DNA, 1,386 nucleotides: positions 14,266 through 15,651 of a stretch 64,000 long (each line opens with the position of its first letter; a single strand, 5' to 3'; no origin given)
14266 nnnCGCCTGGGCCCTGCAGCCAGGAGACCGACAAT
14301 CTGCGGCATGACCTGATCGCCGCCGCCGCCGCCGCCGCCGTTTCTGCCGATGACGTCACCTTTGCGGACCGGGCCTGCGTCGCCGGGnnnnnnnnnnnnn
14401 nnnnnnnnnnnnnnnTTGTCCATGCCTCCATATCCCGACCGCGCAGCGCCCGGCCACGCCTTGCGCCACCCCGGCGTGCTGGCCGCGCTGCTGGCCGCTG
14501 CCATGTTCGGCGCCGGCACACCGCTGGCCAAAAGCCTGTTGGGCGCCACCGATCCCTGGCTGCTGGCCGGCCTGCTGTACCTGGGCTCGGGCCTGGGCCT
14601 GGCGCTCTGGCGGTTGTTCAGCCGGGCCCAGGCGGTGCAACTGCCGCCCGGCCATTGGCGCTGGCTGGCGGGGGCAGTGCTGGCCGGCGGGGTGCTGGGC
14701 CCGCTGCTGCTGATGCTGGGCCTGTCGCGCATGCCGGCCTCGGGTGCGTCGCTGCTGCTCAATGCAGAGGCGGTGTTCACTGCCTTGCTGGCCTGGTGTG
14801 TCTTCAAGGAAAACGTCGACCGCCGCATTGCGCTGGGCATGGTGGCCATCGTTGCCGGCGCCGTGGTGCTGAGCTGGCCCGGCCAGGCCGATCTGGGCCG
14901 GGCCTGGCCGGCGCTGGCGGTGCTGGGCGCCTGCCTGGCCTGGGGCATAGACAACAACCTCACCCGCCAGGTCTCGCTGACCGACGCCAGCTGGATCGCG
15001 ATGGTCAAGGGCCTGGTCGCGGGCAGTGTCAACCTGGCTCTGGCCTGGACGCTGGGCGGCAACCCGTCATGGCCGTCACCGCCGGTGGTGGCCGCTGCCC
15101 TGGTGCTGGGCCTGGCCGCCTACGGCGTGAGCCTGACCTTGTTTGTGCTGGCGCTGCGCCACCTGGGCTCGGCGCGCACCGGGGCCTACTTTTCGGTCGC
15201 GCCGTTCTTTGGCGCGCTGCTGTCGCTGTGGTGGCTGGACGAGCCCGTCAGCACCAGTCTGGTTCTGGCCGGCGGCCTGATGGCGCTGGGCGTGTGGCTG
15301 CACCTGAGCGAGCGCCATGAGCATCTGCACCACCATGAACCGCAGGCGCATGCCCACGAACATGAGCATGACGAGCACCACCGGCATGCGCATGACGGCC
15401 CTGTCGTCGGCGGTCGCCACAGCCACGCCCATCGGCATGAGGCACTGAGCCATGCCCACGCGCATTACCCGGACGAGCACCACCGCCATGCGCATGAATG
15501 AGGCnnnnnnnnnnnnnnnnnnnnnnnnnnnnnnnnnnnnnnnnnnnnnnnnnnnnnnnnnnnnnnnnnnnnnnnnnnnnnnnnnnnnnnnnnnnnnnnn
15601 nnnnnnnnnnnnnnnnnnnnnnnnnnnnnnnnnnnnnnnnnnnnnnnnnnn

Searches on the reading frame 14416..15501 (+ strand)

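Call 86: search_protein_families(library=pfam, proteins=[window:14416-15501:+], max_evalue=0.001)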
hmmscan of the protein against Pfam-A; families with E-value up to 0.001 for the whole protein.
window:14416-15501:+ (361 aa): 1 family
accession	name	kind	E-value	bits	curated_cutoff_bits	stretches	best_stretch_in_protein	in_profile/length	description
PF00892.27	EamA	-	1.6e-31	109.8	28.2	2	19-153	2-134/135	EamA-like transporter family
